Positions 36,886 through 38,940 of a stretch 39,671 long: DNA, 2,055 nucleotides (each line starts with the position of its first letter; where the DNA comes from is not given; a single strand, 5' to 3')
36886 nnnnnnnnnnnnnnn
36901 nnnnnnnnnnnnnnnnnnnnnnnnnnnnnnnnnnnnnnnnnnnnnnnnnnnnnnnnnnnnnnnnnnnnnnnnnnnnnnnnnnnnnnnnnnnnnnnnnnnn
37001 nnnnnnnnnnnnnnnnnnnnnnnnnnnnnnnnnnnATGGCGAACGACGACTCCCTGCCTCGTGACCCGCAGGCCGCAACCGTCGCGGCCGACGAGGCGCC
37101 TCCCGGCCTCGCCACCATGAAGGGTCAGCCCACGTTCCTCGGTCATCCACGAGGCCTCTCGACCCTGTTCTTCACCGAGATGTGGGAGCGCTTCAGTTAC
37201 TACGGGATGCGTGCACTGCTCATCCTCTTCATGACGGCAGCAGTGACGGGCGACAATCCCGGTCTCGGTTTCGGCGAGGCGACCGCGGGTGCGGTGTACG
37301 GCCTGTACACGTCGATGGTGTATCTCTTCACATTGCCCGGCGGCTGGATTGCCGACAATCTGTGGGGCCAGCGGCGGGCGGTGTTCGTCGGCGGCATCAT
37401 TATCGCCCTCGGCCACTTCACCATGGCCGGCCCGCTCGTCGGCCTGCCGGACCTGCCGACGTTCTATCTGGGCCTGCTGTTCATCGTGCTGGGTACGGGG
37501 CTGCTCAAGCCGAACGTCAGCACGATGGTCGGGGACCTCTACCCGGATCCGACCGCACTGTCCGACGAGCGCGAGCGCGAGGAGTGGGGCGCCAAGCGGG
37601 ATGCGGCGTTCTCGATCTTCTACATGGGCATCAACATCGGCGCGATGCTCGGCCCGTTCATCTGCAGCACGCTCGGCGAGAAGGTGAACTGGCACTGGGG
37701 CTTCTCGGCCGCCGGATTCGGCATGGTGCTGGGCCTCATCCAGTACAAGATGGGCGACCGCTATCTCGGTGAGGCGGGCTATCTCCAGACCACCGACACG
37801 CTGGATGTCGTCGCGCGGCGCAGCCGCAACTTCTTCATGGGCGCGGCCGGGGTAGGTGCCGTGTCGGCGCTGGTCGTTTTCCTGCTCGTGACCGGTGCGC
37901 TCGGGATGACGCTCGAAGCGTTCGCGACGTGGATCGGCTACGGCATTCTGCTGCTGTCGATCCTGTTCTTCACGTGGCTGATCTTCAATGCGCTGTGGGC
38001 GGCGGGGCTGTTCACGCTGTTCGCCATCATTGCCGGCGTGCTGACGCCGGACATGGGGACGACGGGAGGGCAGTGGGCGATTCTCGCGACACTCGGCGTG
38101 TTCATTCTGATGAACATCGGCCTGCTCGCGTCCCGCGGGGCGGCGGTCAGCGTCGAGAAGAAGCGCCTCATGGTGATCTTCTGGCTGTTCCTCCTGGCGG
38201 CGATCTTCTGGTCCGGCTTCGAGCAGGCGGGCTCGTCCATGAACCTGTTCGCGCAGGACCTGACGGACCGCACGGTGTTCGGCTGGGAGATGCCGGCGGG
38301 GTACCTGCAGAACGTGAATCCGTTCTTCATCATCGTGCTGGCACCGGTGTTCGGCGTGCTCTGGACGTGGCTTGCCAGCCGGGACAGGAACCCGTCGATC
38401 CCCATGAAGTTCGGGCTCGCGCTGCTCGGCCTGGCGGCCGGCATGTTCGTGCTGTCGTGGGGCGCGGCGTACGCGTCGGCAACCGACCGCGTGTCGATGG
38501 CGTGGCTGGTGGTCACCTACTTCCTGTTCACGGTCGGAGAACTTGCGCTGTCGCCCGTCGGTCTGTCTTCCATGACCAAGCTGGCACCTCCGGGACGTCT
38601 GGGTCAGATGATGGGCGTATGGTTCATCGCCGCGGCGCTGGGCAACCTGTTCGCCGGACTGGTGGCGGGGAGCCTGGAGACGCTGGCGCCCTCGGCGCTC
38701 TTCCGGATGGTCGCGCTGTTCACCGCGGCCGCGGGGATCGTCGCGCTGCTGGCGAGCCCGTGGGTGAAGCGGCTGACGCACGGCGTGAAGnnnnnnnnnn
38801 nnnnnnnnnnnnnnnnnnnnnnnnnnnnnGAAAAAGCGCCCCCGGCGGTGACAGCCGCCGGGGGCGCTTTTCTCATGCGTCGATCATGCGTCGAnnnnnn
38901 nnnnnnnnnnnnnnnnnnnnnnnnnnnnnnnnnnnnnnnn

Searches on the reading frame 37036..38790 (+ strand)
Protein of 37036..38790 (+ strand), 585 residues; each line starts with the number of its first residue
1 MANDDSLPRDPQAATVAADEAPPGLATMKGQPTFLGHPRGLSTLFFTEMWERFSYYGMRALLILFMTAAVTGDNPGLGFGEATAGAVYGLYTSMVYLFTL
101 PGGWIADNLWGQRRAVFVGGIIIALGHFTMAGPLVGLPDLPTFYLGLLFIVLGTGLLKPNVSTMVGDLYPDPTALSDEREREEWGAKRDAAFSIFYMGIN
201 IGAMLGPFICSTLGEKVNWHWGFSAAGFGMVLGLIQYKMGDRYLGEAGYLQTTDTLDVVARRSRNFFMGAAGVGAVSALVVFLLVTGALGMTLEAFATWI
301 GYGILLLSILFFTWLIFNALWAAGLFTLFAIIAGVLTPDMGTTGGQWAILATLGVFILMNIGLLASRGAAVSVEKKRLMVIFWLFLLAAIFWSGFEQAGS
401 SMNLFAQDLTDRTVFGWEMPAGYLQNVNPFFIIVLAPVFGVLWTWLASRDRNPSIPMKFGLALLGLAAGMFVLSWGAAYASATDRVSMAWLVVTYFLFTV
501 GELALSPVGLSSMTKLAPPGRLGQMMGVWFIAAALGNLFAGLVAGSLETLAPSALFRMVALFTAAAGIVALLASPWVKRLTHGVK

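Call 28: search_protein_families(library=pfam, proteins=[window:37036-38790:+], max_evalue=0.01)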
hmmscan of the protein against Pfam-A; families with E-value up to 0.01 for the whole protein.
window:37036-38790:+ (585 aa): 2 families
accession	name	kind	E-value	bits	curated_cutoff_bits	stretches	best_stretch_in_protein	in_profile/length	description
PF00854.27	PTR2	-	1.6e-57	195.6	27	2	114-243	2-124/392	POT family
PF07690.21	MFS_1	-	9.8e-25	87.6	33.4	2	53-364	6-315/347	Major Facilitator Superfamily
